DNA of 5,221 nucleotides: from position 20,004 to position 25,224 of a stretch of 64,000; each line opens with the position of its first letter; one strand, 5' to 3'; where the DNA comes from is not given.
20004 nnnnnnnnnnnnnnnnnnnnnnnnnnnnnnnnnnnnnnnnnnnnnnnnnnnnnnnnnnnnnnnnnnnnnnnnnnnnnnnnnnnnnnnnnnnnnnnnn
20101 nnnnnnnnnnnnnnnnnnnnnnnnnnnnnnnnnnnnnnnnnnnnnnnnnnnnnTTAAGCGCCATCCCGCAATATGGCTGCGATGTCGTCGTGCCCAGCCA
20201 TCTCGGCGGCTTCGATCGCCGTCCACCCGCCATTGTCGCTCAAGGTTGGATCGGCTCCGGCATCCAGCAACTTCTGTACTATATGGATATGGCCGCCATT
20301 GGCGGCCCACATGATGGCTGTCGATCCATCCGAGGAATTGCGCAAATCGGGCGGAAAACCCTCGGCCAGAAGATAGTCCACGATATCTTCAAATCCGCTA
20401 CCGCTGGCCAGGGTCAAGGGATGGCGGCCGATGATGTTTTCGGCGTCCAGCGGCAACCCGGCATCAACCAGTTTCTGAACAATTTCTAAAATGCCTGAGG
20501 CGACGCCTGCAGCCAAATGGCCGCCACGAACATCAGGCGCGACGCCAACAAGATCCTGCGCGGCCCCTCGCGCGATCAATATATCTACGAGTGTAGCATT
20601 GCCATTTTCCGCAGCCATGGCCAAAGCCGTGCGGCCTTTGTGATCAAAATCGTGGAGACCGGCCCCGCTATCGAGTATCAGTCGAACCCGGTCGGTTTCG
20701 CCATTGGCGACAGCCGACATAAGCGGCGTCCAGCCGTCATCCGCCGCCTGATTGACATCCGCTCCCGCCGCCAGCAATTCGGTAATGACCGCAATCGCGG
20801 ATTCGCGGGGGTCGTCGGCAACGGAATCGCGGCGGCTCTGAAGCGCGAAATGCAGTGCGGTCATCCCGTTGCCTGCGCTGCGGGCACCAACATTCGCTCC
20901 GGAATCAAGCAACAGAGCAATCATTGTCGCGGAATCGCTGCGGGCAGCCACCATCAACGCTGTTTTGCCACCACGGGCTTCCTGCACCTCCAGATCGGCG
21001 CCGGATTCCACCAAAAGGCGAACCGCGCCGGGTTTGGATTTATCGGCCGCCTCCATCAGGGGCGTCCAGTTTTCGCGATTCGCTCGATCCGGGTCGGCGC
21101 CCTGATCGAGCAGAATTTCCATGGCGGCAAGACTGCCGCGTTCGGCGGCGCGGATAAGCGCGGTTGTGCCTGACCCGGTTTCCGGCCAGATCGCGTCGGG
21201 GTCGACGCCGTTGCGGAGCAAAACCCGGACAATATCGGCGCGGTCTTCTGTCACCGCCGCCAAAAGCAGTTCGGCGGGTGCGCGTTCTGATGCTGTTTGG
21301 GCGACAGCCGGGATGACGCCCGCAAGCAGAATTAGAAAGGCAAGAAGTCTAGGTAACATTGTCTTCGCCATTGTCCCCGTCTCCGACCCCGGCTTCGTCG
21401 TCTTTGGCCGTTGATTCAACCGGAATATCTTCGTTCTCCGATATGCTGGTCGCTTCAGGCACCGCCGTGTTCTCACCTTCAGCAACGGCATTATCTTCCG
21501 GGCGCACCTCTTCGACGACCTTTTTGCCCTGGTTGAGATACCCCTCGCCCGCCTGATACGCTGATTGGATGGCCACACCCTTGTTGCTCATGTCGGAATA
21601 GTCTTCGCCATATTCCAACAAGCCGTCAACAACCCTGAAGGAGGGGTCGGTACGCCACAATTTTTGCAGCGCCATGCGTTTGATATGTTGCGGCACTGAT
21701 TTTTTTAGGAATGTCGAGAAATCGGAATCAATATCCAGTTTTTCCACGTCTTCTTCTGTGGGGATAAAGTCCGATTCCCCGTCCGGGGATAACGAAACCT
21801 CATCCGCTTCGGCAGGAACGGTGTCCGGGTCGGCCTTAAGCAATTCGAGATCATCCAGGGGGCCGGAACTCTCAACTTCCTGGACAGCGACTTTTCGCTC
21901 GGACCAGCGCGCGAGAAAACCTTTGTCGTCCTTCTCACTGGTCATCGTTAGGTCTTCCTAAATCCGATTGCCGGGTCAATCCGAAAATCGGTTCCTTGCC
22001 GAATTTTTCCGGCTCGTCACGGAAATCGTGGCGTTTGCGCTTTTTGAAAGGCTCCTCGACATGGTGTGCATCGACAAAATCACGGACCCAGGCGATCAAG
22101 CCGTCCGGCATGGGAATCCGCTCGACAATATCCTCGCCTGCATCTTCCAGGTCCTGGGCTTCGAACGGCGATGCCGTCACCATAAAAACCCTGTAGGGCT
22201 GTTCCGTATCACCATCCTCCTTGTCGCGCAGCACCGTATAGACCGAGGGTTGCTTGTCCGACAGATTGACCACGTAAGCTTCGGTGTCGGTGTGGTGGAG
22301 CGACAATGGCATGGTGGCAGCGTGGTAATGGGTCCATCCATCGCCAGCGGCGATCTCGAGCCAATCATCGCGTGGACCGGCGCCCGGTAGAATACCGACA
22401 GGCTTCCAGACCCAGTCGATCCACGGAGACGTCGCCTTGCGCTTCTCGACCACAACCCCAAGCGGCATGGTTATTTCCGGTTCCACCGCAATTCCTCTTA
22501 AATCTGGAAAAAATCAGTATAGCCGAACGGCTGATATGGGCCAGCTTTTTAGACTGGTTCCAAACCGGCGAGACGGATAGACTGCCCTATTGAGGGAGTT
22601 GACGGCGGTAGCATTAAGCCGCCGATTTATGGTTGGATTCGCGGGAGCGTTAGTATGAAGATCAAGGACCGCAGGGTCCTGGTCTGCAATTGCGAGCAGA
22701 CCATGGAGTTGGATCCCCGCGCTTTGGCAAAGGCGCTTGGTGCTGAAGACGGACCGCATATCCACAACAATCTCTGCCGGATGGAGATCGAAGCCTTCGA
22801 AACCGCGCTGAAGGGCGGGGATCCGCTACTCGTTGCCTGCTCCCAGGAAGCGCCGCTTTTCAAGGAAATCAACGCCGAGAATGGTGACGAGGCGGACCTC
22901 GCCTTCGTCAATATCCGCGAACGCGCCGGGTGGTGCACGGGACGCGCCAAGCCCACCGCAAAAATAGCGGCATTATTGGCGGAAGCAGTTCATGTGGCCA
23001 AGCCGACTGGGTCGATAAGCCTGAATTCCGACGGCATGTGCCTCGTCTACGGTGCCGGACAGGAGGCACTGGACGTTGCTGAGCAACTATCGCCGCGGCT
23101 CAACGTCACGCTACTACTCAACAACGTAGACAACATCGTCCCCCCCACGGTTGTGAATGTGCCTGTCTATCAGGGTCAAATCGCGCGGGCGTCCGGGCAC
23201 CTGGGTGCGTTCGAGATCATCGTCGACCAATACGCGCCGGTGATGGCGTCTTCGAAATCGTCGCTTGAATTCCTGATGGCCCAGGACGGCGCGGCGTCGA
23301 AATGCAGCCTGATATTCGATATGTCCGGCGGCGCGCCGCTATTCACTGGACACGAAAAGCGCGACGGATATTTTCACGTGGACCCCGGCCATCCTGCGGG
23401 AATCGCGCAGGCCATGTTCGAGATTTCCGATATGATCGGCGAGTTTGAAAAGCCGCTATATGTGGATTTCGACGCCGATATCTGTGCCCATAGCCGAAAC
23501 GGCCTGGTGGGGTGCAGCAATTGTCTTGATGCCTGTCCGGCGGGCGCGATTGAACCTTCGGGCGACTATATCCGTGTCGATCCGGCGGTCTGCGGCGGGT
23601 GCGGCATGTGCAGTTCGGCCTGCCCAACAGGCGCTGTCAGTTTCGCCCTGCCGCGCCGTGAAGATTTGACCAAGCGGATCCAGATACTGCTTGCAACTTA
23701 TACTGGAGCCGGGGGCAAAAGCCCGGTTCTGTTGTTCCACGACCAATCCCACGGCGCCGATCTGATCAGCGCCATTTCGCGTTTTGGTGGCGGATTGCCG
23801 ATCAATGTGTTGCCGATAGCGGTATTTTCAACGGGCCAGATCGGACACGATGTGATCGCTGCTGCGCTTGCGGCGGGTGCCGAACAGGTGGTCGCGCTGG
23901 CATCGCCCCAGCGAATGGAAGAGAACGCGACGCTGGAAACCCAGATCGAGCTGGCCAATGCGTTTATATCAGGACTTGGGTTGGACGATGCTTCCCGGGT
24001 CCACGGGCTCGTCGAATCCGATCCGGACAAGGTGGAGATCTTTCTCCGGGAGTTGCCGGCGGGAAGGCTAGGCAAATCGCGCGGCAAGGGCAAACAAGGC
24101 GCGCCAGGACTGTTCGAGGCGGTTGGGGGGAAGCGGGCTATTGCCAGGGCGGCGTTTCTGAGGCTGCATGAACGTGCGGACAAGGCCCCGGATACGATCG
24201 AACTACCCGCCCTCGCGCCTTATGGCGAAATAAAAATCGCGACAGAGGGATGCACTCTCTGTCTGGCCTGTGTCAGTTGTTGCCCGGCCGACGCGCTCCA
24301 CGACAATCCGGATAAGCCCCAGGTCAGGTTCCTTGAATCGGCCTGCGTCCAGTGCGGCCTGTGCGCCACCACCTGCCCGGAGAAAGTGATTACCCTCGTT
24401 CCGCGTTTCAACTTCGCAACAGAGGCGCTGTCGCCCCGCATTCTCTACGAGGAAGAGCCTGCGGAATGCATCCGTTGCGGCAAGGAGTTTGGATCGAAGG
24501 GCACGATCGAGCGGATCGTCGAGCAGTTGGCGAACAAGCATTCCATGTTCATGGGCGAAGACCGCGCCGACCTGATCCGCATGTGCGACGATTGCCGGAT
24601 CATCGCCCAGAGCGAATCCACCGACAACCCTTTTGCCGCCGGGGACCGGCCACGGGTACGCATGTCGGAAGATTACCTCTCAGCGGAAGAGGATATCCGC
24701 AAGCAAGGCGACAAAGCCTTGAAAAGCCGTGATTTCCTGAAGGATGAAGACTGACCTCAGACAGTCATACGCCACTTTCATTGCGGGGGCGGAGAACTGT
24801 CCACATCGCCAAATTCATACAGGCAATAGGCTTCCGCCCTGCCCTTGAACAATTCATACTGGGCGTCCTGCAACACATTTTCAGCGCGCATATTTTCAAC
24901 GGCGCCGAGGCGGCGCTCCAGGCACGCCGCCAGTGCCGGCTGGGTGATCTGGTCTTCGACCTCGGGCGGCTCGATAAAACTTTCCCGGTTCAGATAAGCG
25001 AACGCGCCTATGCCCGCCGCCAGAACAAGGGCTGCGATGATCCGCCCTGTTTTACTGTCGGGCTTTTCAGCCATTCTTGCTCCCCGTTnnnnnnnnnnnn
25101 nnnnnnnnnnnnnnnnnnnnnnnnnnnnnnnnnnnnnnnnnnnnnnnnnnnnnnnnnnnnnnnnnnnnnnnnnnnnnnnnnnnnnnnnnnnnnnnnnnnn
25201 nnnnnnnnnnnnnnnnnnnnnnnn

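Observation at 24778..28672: Formate dehydrogenase operon continues into a translationally coupled tail of seven uncharacterised genes, including a degenerate biotin/lipoate-ligase-like protein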

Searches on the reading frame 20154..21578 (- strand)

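Call 7: search_protein_families(library=pfam, proteins=[window:20154-21578:-], max_evalue=0.01)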
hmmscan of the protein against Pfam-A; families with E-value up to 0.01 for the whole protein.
window:20154-21578:- (474 aa): 7 families
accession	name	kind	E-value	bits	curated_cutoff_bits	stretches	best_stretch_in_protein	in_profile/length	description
PF12796.13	Ank_2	-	4.6e-62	207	27.3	5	106-199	2-89/90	Ankyrin repeats (3 copies)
PF00023.36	Ank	-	1.1e-51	170.3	21.1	5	417-449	1-33/33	Ankyrin repeat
PF13637.12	Ank_4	-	1.4e-40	136.8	22.7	6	141-178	1-38/50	Ankyrin repeats (many copies)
PF13606.12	Ank_3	-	5.5e-39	127.6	22.3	0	417-444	1-28/30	Ankyrin repeat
PF13857.12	Ank_5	-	1.1e-33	115.3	27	3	403-456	1-54/56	Ankyrin repeats (many copies)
PF24521.3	Ank_KRIT1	-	4.4e-11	43.1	80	0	381-456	49-123/149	KRIT1 ankyrin-repeats domain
PF23745.1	ANK_LRRK2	-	3.1e-05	24.3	27.5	0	263-337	45-115/130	LRRK2 ANK repeat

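Call 72: search_protein_families(library=pfam, proteins=[window:20154-21371:-], max_evalue=10)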
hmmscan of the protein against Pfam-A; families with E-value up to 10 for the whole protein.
window:20154-21371:- (405 aa): 10 families
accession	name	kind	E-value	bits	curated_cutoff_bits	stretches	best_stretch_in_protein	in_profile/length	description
PF12796.13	Ank_2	-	6.9e-63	209.7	27.3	5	37-130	2-89/90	Ankyrin repeats (3 copies)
PF00023.36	Ank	-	1.2e-52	173.3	21.1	9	348-380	1-33/33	Ankyrin repeat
PF13637.12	Ank_4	-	2.8e-41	139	22.7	9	72-109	1-38/50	Ankyrin repeats (many copies)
PF13606.12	Ank_3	-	7.2e-40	130.3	22.3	8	348-375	1-28/30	Ankyrin repeat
PF13857.12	Ank_5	-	2.6e-34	117.3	27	6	334-387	1-54/56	Ankyrin repeats (many copies)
PF24521.3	Ank_KRIT1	-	1.5e-11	44.7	80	3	297-387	33-123/149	KRIT1 ankyrin-repeats domain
PF23745.1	ANK_LRRK2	-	1.8e-05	25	27.5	2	194-268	45-115/130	LRRK2 ANK repeat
PF25508.1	TRPM2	-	0.0079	16.8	27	0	34-57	16-39/257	TRPM2-like domain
PF02861.25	Clp_N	-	0.0082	16.7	20.7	1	35-61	18-44/53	Clp amino terminal domain, pathogenicity island component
PF19612.4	DUF6117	-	0.25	11.7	27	0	70-87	12-29/87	Family of unknown function (DUF6117)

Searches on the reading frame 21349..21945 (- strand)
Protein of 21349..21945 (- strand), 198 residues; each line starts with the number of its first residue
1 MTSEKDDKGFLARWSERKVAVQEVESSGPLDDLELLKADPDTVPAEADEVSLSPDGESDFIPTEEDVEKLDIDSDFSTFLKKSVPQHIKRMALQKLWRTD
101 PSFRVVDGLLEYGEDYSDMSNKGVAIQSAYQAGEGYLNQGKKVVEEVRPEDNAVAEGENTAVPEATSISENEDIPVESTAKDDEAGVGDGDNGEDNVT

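Call 7: search_protein_families(library=pfam, proteins=[window:21349-21945:-], max_evalue=0.01)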
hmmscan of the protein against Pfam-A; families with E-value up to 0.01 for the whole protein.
window:21349-21945:- (198 aa): 1 family
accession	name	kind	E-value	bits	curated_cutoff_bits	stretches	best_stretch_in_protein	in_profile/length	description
PF11748.13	DUF3306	-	6.2e-24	85.5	25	1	9-119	1-117/120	Protein of unknown function (DUF3306)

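Call 22: search_protein_families(library=ncbifam, proteins=[window:21349-21945:-], max_evalue=0.001)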
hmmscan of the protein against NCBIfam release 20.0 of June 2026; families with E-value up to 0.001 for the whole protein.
window:21349-21945:- (198 aa): 0 families

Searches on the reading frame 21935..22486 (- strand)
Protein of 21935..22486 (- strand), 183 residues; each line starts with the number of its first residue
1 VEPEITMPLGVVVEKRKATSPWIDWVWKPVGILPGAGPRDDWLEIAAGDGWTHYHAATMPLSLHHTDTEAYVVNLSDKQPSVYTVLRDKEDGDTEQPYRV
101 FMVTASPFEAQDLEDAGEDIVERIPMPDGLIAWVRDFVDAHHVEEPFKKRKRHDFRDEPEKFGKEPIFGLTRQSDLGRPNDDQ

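Call 7: search_protein_families(library=pfam, proteins=[window:21935-22486:-], max_evalue=0.01)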
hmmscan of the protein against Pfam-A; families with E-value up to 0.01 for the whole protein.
window:21935-22486:- (183 aa): 1 family
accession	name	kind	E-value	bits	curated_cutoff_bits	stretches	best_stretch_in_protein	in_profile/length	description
PF11749.13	DUF3305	-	7.2e-41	140.1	25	1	8-151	1-140/140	Protein of unknown function (DUF3305)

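Call 22: search_protein_families(library=ncbifam, proteins=[window:21935-22486:-], max_evalue=0.001)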
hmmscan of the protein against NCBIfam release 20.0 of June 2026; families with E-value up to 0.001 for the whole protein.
window:21935-22486:- (183 aa): 1 family
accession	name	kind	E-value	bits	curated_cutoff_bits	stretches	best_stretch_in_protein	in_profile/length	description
NF011058.0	PRK14489.1-3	exception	2.1e-27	95.6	820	1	9-155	221-365/382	molybdenum cofactor guanylyltransferase MobA, DUF3305 domain-containing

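Call 60: search_dna_similar(query=window:21935-22486:-, collection=plasmids, mode=protein, max_rows=60, rows=spread)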
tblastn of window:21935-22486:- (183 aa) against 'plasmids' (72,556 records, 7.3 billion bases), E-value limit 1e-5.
Records with a match: 91; places in all: 91; records where one place covers at least 80% of the query: 73.
Best place of each record, by identity: <60% 91.
By first word of the organism name: Pseudosulfitobacter 47; Sulfitobacter 14; Azospirillum 10; Sinorhizobium 5; Sagittula 3; Bradyrhizobium 3; Alloyangia 2; Ralstonia 2; Tateyamaria 1; Salipiger 1; and 3 more.
By predicted mobility (MOB-suite, as given by PLSDB): non-mobilizable 86; mobilizable 3; conjugative 2.
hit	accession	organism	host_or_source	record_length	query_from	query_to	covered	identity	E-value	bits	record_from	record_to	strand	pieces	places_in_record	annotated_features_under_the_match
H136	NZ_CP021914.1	Sagittula sp. P11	cell culture,sulfidic waters (60 m) ...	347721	6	156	83%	51.0%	2e-41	154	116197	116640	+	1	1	DUF3305 domain-containing protein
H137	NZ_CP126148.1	Sagittula sp. MA-2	Cell culture,Coastal seawater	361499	6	156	83%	50.3%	1e-40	152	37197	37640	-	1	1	DUF3305 domain-containing protein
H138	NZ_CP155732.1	Sagittula stellata E-37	Pure Culture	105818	5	156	83%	49.3%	1e-39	149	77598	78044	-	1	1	DUF3305 domain-containing protein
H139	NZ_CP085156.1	Pseudosulfitobacter sp. DSM 107133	cell culture,Seawater from the North ...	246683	6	163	86%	45.6%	1e-36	140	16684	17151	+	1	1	DUF3305 domain-containing protein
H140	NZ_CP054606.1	Pseudosulfitobacter pseudonitzschiae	surface sea water,shallow sea, symbosis ...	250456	6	163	86%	45.6%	7e-36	139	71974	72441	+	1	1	DUF3305 domain-containing protein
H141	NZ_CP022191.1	Alloyangia pacifica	cell culture,oil-contaminated sediment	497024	7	152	80%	48.6%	1e-38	146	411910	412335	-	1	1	DUF3305 domain-containing protein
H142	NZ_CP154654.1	Alloyangia pacifica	-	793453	7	152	80%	48.6%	2e-38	145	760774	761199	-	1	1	DUF3305 domain-containing protein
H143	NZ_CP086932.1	Pseudosulfitobacter pseudonitzschiae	Skeletonema costatum,The surface ...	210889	6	152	80%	47.6%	2e-35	137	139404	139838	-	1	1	DUF3305 domain-containing protein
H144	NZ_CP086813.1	Pseudosulfitobacter pseudonitzschiae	Trieres chinensis,The surface seawater ...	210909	6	152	80%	47.6%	2e-35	137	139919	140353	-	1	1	DUF3305 domain-containing protein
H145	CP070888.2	Pseudosulfitobacter pseudonitzschiae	Skeletonema costatum,The surface ...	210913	6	152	80%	47.6%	2e-35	137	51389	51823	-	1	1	DUF3305 domain-containing protein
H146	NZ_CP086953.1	Pseudosulfitobacter pseudonitzschiae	Skeletonema costatum,The surface ...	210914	6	152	80%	47.6%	2e-35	137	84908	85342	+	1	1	DUF3305 domain-containing protein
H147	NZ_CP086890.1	Pseudosulfitobacter pseudonitzschiae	Skeletonema costatum,The surface ...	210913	6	152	80%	47.6%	2e-35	137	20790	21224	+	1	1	DUF3305 domain-containing protein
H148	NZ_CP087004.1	Pseudosulfitobacter pseudonitzschiae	Skeletonema costatum,The surface ...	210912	6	152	80%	47.6%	2e-35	137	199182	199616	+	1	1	DUF3305 domain-containing protein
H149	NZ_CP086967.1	Pseudosulfitobacter pseudonitzschiae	Skeletonema costatum,The surface ...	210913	6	152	80%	47.6%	2e-35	137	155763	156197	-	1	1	DUF3305 domain-containing protein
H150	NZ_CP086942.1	Pseudosulfitobacter pseudonitzschiae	Skeletonema costatum,The surface ...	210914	6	152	80%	47.6%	2e-35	137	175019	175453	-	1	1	DUF3305 domain-containing protein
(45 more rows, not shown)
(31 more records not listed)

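Call 71: search_solved_structures(query=A4, max_evalue=10)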
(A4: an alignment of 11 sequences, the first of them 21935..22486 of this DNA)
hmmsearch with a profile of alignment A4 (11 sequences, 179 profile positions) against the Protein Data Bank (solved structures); distinct sequences matched with E-value up to 10: 2.
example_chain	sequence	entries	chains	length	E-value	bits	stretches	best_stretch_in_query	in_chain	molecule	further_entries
6vvc_A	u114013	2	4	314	0.2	14.4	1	49-108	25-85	Dot/Icm T4SS effector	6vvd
6vve_A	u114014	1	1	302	0.21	14.3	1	51-108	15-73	Dot/Icm T4SS effector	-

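Call 88: find_related_loci(query=A4, collection=metagenome_contigs, flank=10000)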
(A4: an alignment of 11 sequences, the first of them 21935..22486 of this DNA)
Query A4 (183 aa) in metagenome_contigs; peptide patterns used: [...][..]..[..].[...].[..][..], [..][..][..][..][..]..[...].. (x = any residue, [..] = any of these).
600 stretches matched a pattern (row limit reached: there are more); 509 encode a relative of the query (tblastn E <= 1e-3); the best 80 are kept; 80 distinct loci.
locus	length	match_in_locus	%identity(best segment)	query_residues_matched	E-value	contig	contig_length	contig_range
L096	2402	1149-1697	83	1-183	2e-107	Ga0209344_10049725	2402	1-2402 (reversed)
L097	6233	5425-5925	54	6-172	5e-58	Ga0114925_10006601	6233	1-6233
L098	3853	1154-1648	50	4-168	8e-57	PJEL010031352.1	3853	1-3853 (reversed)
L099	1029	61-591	53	6-182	3e-60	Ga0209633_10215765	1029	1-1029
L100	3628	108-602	52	2-166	2e-54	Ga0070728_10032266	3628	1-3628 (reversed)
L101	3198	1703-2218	50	1-173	5e-54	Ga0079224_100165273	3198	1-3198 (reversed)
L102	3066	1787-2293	50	1-166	2e-52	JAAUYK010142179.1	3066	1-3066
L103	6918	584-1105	46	1-174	1e-51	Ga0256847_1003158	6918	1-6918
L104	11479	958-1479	46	1-175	2e-51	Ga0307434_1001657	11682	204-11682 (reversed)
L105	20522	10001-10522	48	1-175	8e-52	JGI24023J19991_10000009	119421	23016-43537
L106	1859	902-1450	46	1-183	1e-52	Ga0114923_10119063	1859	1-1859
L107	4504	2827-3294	53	2-157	9e-52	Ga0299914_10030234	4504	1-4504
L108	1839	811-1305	54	1-167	3e-52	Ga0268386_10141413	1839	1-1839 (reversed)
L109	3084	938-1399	55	4-152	5e-50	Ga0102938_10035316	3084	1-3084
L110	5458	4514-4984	50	2-164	2e-49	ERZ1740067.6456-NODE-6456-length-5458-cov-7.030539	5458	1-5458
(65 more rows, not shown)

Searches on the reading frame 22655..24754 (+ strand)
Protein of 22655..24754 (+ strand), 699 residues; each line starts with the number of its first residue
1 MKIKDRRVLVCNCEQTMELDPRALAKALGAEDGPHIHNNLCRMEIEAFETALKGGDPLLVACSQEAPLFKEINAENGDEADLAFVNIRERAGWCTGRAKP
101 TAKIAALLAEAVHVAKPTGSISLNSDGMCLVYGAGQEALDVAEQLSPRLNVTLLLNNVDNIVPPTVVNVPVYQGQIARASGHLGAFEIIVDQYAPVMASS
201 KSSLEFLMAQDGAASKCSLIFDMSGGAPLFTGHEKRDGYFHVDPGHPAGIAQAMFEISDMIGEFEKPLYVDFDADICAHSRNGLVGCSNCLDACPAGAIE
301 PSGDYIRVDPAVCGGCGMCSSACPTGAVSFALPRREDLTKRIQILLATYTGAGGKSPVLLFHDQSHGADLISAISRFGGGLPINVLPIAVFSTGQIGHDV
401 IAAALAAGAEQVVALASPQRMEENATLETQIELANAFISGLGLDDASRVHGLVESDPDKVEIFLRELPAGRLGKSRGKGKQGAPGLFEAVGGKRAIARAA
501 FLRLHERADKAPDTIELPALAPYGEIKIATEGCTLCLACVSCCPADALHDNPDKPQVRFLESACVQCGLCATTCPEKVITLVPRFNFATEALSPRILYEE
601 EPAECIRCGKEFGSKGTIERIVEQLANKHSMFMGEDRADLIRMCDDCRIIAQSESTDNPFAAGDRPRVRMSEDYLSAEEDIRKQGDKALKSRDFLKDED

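Call 5: search_protein_families(library=pfam, proteins=[window:22655-24754:+], max_evalue=0.1)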
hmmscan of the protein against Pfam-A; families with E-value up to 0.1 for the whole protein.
window:22655-24754:+ (699 aa): 12 families
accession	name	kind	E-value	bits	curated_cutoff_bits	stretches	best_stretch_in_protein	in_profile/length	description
PF12838.12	Fer4_7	-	2.2e-16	60.5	27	3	285-327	3-52/52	4Fe-4S dicluster domain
PF00037.32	Fer4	-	1.1e-14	53.9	21.1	3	307-328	2-23/24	4Fe-4S binding domain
PF12837.12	Fer4_6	-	6.7e-12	45.2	25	3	557-579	2-24/24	4Fe-4S binding domain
PF13484.11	Fer4_16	-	5e-11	43.6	30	2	313-331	2-20/66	4Fe-4S double cluster binding domain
PF13187.11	Fer4_9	-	4.3e-10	39.9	27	2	533-579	2-52/52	4Fe-4S dicluster domain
PF13237.11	Fer4_10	-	5.1e-10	39.6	25.5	2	526-575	2-53/53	4Fe-4S dicluster domain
PF14697.11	Fer4_21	-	3e-09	37.3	35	2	285-328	9-57/59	4Fe-4S dicluster domain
PF25160.1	LdpA_Fe-S-bd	-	2.5e-07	30.8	27.6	2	290-328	9-43/49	LdpA Fe-S cluster-binding domain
PF12797.12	Fer4_2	-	6e-07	29.5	24.5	2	305-325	2-22/22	4Fe-4S binding domain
PF13183.11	Fer4_8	-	0.0016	19.4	27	0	522-546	46-67/68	4Fe-4S dicluster domain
PF12800.12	Fer4_4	-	0.0033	18.1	24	0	562-576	2-16/17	4Fe-4S binding domain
PF13534.11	Fer4_17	-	0.016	16.2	22.2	0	313-325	2-58/61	4Fe-4S dicluster domain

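Call 6: search_protein_families(library=ncbifam, proteins=[window:22655-24754:+], max_evalue=0.1)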
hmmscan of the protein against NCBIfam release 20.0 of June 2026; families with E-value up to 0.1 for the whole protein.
window:22655-24754:+ (699 aa): 83 families (the best 25 are shown)
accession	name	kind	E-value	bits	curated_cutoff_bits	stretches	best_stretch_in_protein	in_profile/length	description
NF040770.1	hetero_SS_HdrA2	exception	2.9e-18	65.4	1100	2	281-414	576-706/777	CoB-CoM heterodisulfide reductase HdrA2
NF041891.1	hdrA_Methbact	equivalog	5.6e-15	54.6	1300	2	276-420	566-707/762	ferredoxin:CoB-CoM heterodisulfide reductase subunit HdrA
NF006221.0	PRK08348.1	subfamily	5.3e-14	52.1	124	2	523-590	36-103/136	NADH-plastoquinone oxidoreductase subunit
NF045874.1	Vhu_polyferre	exception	6.7e-14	51.4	600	2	527-647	192-297/381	F420-non-reducing hydrogenase associated-polyferredoxin VhuB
TIGR01944.1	rnfB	subfamily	2.8e-13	49.8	68.7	2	527-585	109-166/190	RnfABCDGE type electron transport complex subunit B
NF041778.1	hetero_SS_HdrA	equivalog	2.9e-13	48.6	1400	2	284-421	589-719/771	ferredoxin:CoB-CoM heterodisulfide reductase subunit HdrA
NF058577.1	FdxA_fam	equivalog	1.2e-12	47.8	65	2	285-327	10-52/52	4Fe-4S ferredoxin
NF009053.0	PRK12387.1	subfamily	1.5e-12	47.7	204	2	529-649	36-160/180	formate hydrogenlyase complex iron-sulfur subunit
TIGR02700.1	flavo_MJ0208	hypoth_equivalog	2.1e-12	46.8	251.35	2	285-329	151-195/234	dihydromethanopterin reductase (acceptor)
TIGR02179.1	PorD_KorD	subfamily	4.1e-12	46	60.05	2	284-329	27-73/78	2-oxoacid:acceptor oxidoreductase, delta subunit, pyruvate/2-ketoisovalerate family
NF005504.0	PRK07118.1-3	equivalog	2.1e-11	43.8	437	2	282-336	219-274/293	Fe-S cluster domain-containing protein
TIGR00402.1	napF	equivalog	3.2e-11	43.4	102.2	2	531-590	35-93/149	ferredoxin-type protein NapF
NF043069.1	T4HPD_activ_SAM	equivalog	1.4e-10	41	425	2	281-329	50-98/299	trans-4-hydroxy-L-proline dehydratase activase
NF003475.0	PRK05113.1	equivalog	1.9e-10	40.9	203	2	252-330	79-162/190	electron transport complex subunit RsxB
TIGR04041.1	activase_YjjW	hypoth_equivalog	2.8e-10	40.1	250.2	2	531-578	41-86/276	YjjW family glycine radical enzyme activase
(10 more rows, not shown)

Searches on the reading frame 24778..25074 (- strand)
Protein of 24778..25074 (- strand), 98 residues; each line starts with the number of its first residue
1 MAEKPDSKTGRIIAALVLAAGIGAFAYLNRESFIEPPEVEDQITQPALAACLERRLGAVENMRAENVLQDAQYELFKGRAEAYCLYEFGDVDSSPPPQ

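Call 5: search_protein_families(library=pfam, proteins=[window:24778-25074:-], max_evalue=0.1)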
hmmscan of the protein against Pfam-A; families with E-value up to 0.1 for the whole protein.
window:24778-25074:- (98 aa): 0 families

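Call 6: search_protein_families(library=ncbifam, proteins=[window:24778-25074:-], max_evalue=0.1)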
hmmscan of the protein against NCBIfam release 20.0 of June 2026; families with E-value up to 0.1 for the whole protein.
window:24778-25074:- (98 aa): 1 family
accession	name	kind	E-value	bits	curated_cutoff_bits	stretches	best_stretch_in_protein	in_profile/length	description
NF007526.1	PRK10139.1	equivalog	0.016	13.9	756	1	8-72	3-66/456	serine endoprotease DegQ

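Call 72: search_protein_families(library=pfam, proteins=[window:24778-25074:-], max_evalue=10)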
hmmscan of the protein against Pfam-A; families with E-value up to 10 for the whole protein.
window:24778-25074:- (98 aa): 0 families
